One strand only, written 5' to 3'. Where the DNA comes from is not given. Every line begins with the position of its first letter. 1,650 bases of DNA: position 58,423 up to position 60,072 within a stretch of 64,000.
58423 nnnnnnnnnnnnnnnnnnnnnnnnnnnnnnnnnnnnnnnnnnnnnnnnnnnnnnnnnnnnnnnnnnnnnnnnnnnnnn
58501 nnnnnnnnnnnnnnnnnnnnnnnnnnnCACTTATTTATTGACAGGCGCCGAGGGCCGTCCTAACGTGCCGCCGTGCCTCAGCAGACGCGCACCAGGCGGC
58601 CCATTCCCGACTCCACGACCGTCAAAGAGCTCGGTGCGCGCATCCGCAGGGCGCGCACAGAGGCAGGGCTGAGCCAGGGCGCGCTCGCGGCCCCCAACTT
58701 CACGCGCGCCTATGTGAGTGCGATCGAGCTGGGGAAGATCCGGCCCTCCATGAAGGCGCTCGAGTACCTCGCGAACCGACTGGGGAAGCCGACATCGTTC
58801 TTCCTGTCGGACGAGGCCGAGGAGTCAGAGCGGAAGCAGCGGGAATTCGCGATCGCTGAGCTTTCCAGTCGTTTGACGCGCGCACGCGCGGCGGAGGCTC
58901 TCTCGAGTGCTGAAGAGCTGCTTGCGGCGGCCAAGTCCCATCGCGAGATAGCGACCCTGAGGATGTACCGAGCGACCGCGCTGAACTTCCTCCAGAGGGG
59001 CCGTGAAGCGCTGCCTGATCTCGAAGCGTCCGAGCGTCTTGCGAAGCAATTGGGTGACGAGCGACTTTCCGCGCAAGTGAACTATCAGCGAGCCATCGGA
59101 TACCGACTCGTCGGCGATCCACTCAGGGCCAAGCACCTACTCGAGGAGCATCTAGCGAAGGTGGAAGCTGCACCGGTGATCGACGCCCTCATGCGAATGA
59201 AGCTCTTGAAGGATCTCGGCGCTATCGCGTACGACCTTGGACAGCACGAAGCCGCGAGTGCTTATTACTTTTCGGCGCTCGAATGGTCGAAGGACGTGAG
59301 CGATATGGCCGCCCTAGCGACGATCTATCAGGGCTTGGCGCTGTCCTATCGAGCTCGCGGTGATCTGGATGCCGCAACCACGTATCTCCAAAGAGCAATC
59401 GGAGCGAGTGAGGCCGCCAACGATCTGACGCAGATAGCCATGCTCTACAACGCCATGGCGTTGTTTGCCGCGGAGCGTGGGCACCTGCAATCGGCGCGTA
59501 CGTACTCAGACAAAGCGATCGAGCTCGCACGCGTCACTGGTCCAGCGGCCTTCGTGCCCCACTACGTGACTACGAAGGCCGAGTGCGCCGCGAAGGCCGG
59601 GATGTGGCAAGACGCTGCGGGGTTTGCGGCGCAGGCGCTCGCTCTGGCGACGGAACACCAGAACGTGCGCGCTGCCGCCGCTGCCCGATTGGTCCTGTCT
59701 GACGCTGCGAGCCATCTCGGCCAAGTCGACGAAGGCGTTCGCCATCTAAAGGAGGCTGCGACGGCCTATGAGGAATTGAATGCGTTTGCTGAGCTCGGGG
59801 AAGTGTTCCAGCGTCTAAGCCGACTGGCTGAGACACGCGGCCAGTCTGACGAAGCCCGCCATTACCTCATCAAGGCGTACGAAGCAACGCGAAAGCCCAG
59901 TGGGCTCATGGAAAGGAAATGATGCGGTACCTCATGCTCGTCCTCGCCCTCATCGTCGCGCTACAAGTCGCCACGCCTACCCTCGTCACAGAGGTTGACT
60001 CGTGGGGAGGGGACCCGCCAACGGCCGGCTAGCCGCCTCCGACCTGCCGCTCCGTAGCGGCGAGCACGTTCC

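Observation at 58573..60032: HTH-TPR regulator with an overlapping, previously unlisted 37-codon secreted-peptide ORF (RRNPP-like cassette, copy 2)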

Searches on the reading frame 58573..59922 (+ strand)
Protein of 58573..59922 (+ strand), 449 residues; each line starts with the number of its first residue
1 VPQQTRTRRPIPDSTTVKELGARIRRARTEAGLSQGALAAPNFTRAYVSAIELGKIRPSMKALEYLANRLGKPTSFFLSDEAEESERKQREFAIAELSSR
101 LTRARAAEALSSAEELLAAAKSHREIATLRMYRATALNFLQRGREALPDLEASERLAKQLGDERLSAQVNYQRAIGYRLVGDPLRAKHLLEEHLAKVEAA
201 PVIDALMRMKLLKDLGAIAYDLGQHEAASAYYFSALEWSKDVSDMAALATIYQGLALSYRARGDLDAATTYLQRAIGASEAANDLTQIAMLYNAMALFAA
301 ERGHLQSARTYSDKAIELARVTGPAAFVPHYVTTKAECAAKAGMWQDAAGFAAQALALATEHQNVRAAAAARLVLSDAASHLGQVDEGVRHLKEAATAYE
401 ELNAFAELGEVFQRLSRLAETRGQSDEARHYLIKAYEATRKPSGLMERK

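Call 3: search_protein_families(library=pfam, proteins=[window:58573-59922:+], max_evalue=0.1)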
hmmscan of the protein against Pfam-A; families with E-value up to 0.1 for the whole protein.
window:58573-59922:+ (449 aa): 15 families
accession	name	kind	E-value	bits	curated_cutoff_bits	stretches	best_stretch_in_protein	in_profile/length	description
PF13424.12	TPR_12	-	9.1e-18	64.7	30.1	4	212-279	6-75/77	Tetratricopeptide repeat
PF13181.12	TPR_8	-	8e-12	44.8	25.7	1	249-280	1-32/34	Tetratricopeptide repeat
PF13560.12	HTH_31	-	1.3e-08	35.5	27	1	19-71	1-55/64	Helix-turn-helix domain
PF17874.7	TPR_MalT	-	1.5e-08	34.7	45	2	205-434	36-265/336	MalT-like TPR region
PF01381.28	HTH_3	-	1.1e-06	29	23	1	24-76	1-54/55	Helix-turn-helix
PF07719.23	TPR_2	-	9.1e-06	25.9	27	1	250-276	2-28/34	Tetratricopeptide repeat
PF13176.12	TPR_7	-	0.00088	19.6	27.9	0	254-281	4-31/36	Tetratricopeptide repeat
PF12844.13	HTH_19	-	0.002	18.4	30.2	1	21-75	1-56/64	Helix-turn-helix domain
PF00515.34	TPR_1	-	0.0029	17.8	27.8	2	211-237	3-29/34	Tetratricopeptide repeat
PF13374.12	TPR_10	-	0.0061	17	27.5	1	248-277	1-30/42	Tetratricopeptide repeat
PF25058.1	ARM_TT21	-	0.036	14.5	27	0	329-437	7-103/155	Tetratricopeptide repeat protein 21 ARM repeat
PF13428.12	TPR_14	-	0.044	14.9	23.5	0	251-278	3-30/44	Tetratricopeptide repeat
PF16629.10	Arm_APC_u3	-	0.044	13.8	25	1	300-405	109-209/293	Armadillo-associated region on APC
PF20331.3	DUF6626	-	0.055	14.4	27.3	0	46-101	30-83/96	Family of unknown function (DUF6626)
PF05381.18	Peptidase_C21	-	0.057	14.2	25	0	282-337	46-102/111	Tymovirus endopeptidase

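Call 4: search_protein_families(library=ncbifam, proteins=[window:58573-59922:+], max_evalue=1)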
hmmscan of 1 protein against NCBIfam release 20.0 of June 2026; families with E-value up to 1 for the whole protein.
window:58573-59922:+ (449 aa): 16 families
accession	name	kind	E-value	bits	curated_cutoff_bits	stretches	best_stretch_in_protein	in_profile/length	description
NF053720.1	NsdA_fam_reg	subfamily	4.7e-11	42.8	75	1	215-403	207-402/432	NsdA family TPR-like regulatory protein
NF006015.0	PRK08154.1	subfamily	2e-06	27.2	204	1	13-122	24-131/314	anaerobic benzoate catabolism transcriptional regulator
NF041717.1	HaaA_phane_TPR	equivalog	4.2e-05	21.9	1125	1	160-322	705-865/882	cyclophane-containing RiPP biosynthesis TPR protein HaaT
NF002725.1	PRK02603.1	equivalog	7.2e-05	22.9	143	1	219-318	45-142/173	photosystem I assembly protein Ycf3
TIGR03070.1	couple_hipB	subfamily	8.4e-05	22.4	71.65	1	18-69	1-53/58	type II toxin-antitoxin system Y4mF family antitoxin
NF053617.1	SARPRegAfsRStmc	equivalog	0.00011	20.3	1430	1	203-437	696-924/986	SARP-family global regulator AfsR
NF053520.1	HK_Porph_FimS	equivalog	0.00014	20.3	600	1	211-395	86-270/618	sensor histidine kinase FimS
NF007408.0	PRK09943.1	equivalog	0.0003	20.4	211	1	20-86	8-75/185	HTH-type transcriptional regulator PuuR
TIGR00270.2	TIGR00270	equivalog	0.00044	20.1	110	1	6-71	59-128/159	multiprotein bridging factor aMBF1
NF038139.1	Reg_Aceta_RamB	equivalog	0.0008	18.2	700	1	20-127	3-103/465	acetate metabolism transcriptional regulator RamB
NF052312.1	T9SS_PorW_SprE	equivalog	0.0024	16.6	250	2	249-319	290-358/716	type IX secretion system periplasmic lipoprotein PorW/SprE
NF041951.1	phage_RstR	subfamily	0.0047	17.2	80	1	20-96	3-80/108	RstR family transcriptional repressor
NF007257.0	PRK09706.1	subfamily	0.026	14.4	101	1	18-99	4-87/135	transcriptional repressor DicA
NF041493.1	MobT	equivalog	0.031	13.1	600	1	25-71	2-49/383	MobT family relaxase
NF041677.1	trans_regClgR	equivalog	0.34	11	170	1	20-101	9-91/113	transcriptional regulator ClgR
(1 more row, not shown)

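Call 9: find_related_loci(query=window:58573-59919:+, collection=genome_contigs, flank=3000)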
Query window:58573-59919:+ (449 aa) in genome_contigs; peptide patterns used: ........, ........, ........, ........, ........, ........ (x = any residue, [..] = any of these).
97 stretches matched a pattern; 1 encode a relative of the query (tblastn E <= 1e-3); 1 distinct loci.
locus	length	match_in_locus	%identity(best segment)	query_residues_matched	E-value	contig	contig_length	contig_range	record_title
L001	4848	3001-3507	25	216-384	3e-7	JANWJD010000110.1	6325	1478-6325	MAG: Chloroflexi bacterium isolate CRAIB_MAG58 c_000000052434, whole genome shotgun sequence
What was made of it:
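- Tried and rejected: It returned only one remote relative, so it was not useful for synteny (call 9).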

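Call 10: find_homologous_proteins(query=window:58573-59919:+, max_evalue=0.00001)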
Query window:58573-59919:+ (449 aa): 173 proteins with E <= 0.00001 among 8000 candidates; the best 120 are listed.
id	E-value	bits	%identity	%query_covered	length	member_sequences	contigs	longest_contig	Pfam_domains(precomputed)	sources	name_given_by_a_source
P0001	9.1e-277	935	100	100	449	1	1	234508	PF17874.8,PF01381.29,PF13424.13,PF13181.13,PF13560.13,PF07719.24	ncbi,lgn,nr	ncbi:MAG: helix-turn-helix transcriptional regulator [Chloroflexi bacterium]|nr:helix-turn-helix tra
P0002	1.0e-147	511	57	99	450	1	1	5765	PF17874.8,PF00515.35,PF01381.29,PF13424.13,PF13181.13,PF07719.24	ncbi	-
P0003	4.4e-144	499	55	100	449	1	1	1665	PF17874.8,PF01381.29,PF13424.13,PF13560.13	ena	-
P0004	4.5e-137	476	54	100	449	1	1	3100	PF17874.8,PF01381.29,PF13424.13,PF13181.13,PF13560.13,PF07719.24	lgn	-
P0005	1.4e-131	457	53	100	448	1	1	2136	PF17874.8,PF00515.35,PF01381.29,PF13424.13,PF13428.13,PF13181.13,PF07719.24,PF13374.13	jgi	jgi:tetratricopeptide (TPR) repeat protein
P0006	6.4e-131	455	53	100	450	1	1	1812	PF17874.8,PF01381.29,PF13424.13,PF13181.13,PF07719.24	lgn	-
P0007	5.2e-130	452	53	96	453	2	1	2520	PF17874.8,PF00515.35,PF12895.14,PF13424.13,PF13428.13,PF13181.13,PF13560.13,PF07719.24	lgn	-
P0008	9.0e-130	452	53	99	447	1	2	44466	PF17874.8,PF01381.29,PF13424.13,PF13560.13,PF07719.24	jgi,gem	-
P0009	9.6e-128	445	52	99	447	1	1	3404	PF17874.8,PF00515.35,PF01381.29,PF13424.13,PF13176.13,PF13181.13,PF13560.13,PF07719.24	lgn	-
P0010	2.6e-127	443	52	99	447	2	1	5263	PF17874.8,PF00515.35,PF01381.29,PF13424.13,PF13181.13,PF13560.13,PF07719.24,PF13374.13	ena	-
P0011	6.8e-127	442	52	99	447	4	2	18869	PF17874.8,PF00515.35,PF13424.13,PF07719.24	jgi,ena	-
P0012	1.3e-126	441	52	98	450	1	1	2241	PF17874.8,PF01381.29,PF13424.13,PF13181.13,PF13560.13,PF07719.24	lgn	-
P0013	1.7e-126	441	52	100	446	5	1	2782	PF17874.8,PF00515.35,PF01381.29,PF13424.13,PF13181.13,PF13560.13,PF07719.24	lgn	-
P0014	2.1e-126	440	52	99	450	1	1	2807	PF17874.8,PF01381.29,PF13424.13,PF13428.13,PF13181.13,PF07719.24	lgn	-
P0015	4.5e-126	439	51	99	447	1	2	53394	PF17874.8,PF00515.35,PF13424.13,PF13560.13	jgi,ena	-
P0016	6.9e-126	439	51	97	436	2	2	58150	PF17874.8,PF00515.35,PF01381.29,PF13424.13,PF13176.13,PF13432.13,PF13181.13,PF13560.13,PF07719.24,PF13374.13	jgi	-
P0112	4.3e-48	183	35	97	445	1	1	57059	PF10602.16,PF00515.35,PF01381.29,PF13424.13,PF13432.13,PF13428.13,PF13181.13,PF13560.13,PF07719.24,PF13174.13,PF13374.13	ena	-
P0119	2.2e-46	177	33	99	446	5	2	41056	PF25068.3,PF00515.35,PF01381.29,PF13424.13,PF13432.13,PF13428.13,PF13560.13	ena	-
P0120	5.8e-46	176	33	98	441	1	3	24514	PF00515.35,PF01381.29,PF13424.13,PF28559.1,PF13432.13,PF13428.13,PF13181.13,PF13560.13,PF07719.24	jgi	jgi:tetratricopeptide (TPR) repeat protein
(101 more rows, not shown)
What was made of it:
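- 58573..59922 (+): Receptor/regulator gene, 449 aa: XRE-type HTH (aa 19-76, about 58627-58800), linker helix, and about 8.5 TPR-like repeats (aa ~105-439, about 58885-59889). More than 100 orthologs share 44-57% identity (call 10).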

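Call 11: find_encoding_contigs(protein=P0002, flank=3000, max_places=2)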
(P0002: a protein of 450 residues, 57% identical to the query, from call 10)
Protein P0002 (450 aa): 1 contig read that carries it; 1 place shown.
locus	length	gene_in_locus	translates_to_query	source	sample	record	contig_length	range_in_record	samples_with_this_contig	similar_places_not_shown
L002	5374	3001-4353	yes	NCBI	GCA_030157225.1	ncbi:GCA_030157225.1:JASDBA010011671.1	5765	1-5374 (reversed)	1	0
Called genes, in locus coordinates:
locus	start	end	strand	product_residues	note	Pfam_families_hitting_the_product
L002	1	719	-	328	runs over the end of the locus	PF13480:Acetyltransf_6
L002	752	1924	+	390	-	PF02595:Gly_kinase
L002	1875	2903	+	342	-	PF03320:FBPase_glpX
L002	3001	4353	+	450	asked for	PF01381:HTH_3 (weak), PF17874:TPR_MalT (weak), PF07719:TPR_2 (faint), PF00515:TPR_1 (faint), PF13424:TPR_12, PF13181:TPR_8 (faint), PF17874:TPR_MalT (weak)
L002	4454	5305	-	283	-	PF00763:THF_DHG_CYH, PF02882:THF_DHG_CYH_C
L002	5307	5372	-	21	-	?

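Call 12: find_encoding_contigs(protein=P0008, flank=3000, max_places=2)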
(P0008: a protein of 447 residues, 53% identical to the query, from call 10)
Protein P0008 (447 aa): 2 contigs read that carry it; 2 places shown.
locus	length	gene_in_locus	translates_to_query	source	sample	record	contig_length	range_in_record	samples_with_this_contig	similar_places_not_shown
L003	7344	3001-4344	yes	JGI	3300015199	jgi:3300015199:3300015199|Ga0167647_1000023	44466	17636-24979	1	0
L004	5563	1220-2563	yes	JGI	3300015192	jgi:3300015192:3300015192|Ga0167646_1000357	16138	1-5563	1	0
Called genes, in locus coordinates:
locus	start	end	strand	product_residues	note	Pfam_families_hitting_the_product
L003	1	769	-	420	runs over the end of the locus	PF13439:Glyco_transf_4, PF13579:Glyco_trans_4_4, PF20706:GT4-conflict, PF00982:Glyco_transf_20 (faint), PF00534:Glycos_transf_1, PF13692:Glyco_trans_1_4, PF13524:Glyco_trans_1_2 (weak)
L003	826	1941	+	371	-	PF02595:Gly_kinase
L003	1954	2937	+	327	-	PF03320:FBPase_glpX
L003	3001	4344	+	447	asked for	PF01381:HTH_3 (weak), PF13560:HTH_31 (weak), PF07719:TPR_2 (faint), PF17874:TPR_MalT, PF13424:TPR_12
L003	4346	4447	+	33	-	-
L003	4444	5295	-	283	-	PF00763:THF_DHG_CYH, PF02882:THF_DHG_CYH_C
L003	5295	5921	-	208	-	PF04961:FTCD_C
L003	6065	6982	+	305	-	PF02219:MTHFR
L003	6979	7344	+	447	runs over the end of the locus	PF04389:Peptidase_M28 (faint), PF01546:Peptidase_M20, PF07687:M20_dimer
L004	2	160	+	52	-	?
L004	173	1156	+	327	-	PF03320:FBPase_glpX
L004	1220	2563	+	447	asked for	PF01381:HTH_3 (weak), PF13560:HTH_31 (weak), PF07719:TPR_2 (faint), PF17874:TPR_MalT, PF13424:TPR_12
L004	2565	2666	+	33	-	-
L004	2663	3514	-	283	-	PF00763:THF_DHG_CYH, PF02882:THF_DHG_CYH_C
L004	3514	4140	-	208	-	PF04961:FTCD_C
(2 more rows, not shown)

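Call 13: find_encoding_contigs(protein=P0016, flank=3000, max_places=2)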
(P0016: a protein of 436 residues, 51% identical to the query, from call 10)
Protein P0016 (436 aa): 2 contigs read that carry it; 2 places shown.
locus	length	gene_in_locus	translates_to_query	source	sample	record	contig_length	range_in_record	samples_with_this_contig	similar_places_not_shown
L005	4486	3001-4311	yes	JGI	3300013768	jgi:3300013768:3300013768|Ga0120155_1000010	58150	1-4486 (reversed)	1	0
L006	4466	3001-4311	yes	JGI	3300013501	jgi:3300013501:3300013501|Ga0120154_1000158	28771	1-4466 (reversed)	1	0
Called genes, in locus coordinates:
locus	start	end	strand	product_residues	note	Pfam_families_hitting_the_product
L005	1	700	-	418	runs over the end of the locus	PF20706:GT4-conflict, PF13439:Glyco_transf_4, PF13477:Glyco_trans_4_2 (weak), PF13579:Glyco_trans_4_4, PF00982:Glyco_transf_20 (weak), PF00534:Glycos_transf_1, PF13692:Glyco_trans_1_4, PF13524:Glyco_trans_1_2 (weak)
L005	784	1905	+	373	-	PF02595:Gly_kinase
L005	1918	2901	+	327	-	PF03320:FBPase_glpX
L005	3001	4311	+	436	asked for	PF01381:HTH_3 (faint), PF13560:HTH_31 (weak), PF13374:TPR_10 (faint), PF13432:TPR_16 (faint), PF00515:TPR_1 (faint), PF07719:TPR_2 (faint), PF17874:TPR_MalT, PF13424:TPR_12, +2 more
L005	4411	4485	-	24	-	?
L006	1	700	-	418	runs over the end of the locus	PF20706:GT4-conflict, PF13439:Glyco_transf_4, PF13477:Glyco_trans_4_2 (weak), PF13579:Glyco_trans_4_4, PF00982:Glyco_transf_20 (weak), PF00534:Glycos_transf_1, PF13692:Glyco_trans_1_4, PF13524:Glyco_trans_1_2 (weak)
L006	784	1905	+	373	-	PF02595:Gly_kinase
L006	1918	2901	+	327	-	PF03320:FBPase_glpX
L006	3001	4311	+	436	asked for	PF01381:HTH_3 (faint), PF13560:HTH_31 (weak), PF13374:TPR_10 (faint), PF13432:TPR_16 (faint), PF00515:TPR_1 (faint), PF07719:TPR_2 (faint), PF17874:TPR_MalT, PF13424:TPR_12, +2 more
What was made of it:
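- The surrounding synteny is conserved housekeeping (calls 11-13).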

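Call 19: find_related_loci(query=A1, collection=metagenome_contigs, flank=2500)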
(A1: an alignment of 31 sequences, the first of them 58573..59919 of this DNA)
Query A1 (449 aa) in metagenome_contigs; peptide patterns used: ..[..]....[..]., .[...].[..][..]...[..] (x = any residue, [..] = any of these).
245 stretches matched a pattern; 198 encode a relative of the query (tblastn E <= 1e-3); the best 80 are kept; 80 distinct loci.
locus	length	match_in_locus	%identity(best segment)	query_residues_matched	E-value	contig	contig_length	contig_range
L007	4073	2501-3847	58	1-448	5e-158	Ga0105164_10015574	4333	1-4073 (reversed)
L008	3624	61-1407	57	1-448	2e-155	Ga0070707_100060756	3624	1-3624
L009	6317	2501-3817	54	10-448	1e-133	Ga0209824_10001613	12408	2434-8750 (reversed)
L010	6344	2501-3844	50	1-446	1e-132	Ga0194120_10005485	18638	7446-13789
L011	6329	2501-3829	51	4-446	2e-131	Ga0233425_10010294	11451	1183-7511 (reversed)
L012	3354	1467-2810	51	1-446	8e-135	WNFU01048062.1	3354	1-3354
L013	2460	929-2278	50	1-448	3e-136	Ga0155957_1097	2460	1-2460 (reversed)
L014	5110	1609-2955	52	1-448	2e-128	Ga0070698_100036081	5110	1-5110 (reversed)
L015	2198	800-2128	51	6-448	1e-133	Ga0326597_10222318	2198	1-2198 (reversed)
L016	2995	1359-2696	47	3-447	2e-121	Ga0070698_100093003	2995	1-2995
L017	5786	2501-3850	47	1-449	7e-117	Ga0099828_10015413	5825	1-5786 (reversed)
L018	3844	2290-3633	47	1-448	3e-118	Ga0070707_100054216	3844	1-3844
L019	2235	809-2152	46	1-448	2e-122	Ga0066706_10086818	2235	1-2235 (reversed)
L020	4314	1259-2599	47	1-448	2e-116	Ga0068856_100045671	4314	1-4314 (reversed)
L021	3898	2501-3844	46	1-448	5e-113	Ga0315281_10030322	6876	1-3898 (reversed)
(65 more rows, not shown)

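Call 24: predict_structure(alignment_id=A1)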
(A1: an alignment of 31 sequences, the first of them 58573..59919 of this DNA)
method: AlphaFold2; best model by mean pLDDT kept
length: 449 residues; sequences in the alignment: 31
mean_pLDDT: 87.6   pTM: 0.71
mean pLDDT of the five models: 87.6, 87.4, 85.5, 84.2, 83.7
residues with pLDDT >= 90: 259; 70-90: 157; 50-70: 15; < 50: 18
segments of 3 or more residues with pLDDT < 50: 1-10, 443-449
pLDDT, mean of each block of 10 residues (from residue 1): 44 68 89 86 87 84 85 73 73 89 84 93 90 93 91 92 91 93 92 94 90 95 93 94 85 95 93 94 88 93 91 92 79 95 95 96 90 96 93 95 86 94 93 89 39
secondary structure, 60 per line:
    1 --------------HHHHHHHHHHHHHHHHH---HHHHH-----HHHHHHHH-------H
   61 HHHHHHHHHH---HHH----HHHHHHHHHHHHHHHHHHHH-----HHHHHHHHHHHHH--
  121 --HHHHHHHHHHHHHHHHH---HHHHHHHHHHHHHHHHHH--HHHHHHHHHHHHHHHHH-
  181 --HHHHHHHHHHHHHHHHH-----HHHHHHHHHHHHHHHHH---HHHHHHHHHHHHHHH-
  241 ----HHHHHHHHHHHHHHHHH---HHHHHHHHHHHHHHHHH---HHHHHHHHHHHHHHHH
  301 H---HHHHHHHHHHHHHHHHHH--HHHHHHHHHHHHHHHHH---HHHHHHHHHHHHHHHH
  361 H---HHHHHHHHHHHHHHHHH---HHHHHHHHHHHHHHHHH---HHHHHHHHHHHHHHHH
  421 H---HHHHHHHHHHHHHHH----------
elements in order: H15-31 H35-39 H45-52 H60-70 H81-100 H106-118 H123-139 H143-160 H163-179 H183-199 H205-221 H225-239 H245-261 H265-281 H285-301 H305-322 H325-341 H345-361 H365-381 H385-401 H405-421 H425-439
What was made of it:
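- Checked: The AlphaFold model (call 24, pLDDT 87.6) has a five-helix HTH, a linker helix and 17 further helices, about 8.5 TPR-like pairs.
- It has HTH plus about 8.5 TPR-like pairs and is 449 aa (calls 3, 24).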

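Call 27: search_solved_structures(query=A1, max_evalue=1)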
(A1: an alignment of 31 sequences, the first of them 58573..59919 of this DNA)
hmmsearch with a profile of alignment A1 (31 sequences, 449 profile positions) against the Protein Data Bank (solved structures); distinct sequences matched with E-value up to 1: 128 (the best 60 are shown).
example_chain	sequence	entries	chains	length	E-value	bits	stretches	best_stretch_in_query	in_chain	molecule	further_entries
9qhb_A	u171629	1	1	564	3e-19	72.6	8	215-278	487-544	Engineered tetratricopeptide repeat protein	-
7obi_A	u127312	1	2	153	8e-17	64.6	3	213-278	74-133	CTPR-rv4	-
8bu0_A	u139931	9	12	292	6.9e-15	58.2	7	215-277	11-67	Consensus tetratricopeptide repeat protein | Crystal structure of an 8-repeat consensus TPR superhelix with Zinc. | Monomer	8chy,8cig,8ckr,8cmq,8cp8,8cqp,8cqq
7ai4_A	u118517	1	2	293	4.4e-13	52.2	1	175-403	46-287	Isoform C of Kinesin light chain 1,Isoform C of Kinesin light chain 1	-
3nf1_A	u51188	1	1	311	6.8e-13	51.6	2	207-320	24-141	Kinesin light chain 1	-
5oj8_A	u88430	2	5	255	2.8e-12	49.6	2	206-320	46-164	Kinesin light chain 1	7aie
6fuz_A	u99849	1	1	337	4.5e-12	48.9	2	207-320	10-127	Kinesin light chain 1,Kinesin light chain 1,C-Jun-amino-terminal kinase-interacting protei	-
6fv0_A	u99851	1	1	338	4.5e-12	48.9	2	207-320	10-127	Kinesin light chain 1,Torsin-1A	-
6swu_A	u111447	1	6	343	4.9e-12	48.8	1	172-443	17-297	Kinesin light chain 1,Kinesin light chain 1,TPR domain of kinesin light chain 1 in complex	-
6f9i_A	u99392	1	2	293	1.7e-11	47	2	207-320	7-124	Kinesin light chain 2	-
5ojf_A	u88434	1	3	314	1.9e-11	46.9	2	207-320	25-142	Kinesin light chain 2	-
6ejn_A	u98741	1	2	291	2.2e-11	46.6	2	207-320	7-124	Kinesin light chain 2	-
5a7d_B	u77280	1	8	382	2.2e-11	46.6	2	205-383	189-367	PINS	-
9qhc_A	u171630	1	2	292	3.7e-11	45.9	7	215-277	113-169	Engineered tetratricopeptide repeat protein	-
9pmb_C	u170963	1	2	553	8e-11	44.8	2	207-320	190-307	Kinesin light chain 1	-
5dbk_A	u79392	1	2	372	3.9e-08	35.9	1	168-278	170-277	Transcriptional regulator/TPR domain protein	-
4gpk_A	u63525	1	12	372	4.4e-08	35.7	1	173-281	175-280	NprR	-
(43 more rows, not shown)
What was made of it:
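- Closest known: NprR-NprX of the Bacillus cereus group. Same: NprR structures (4gpk, 5dbk) are hit by the family profile at E about 4e-8 (call 27).
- With the full profile it also hits NprR (4e-8) and Rap (2e-6) (call 27).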
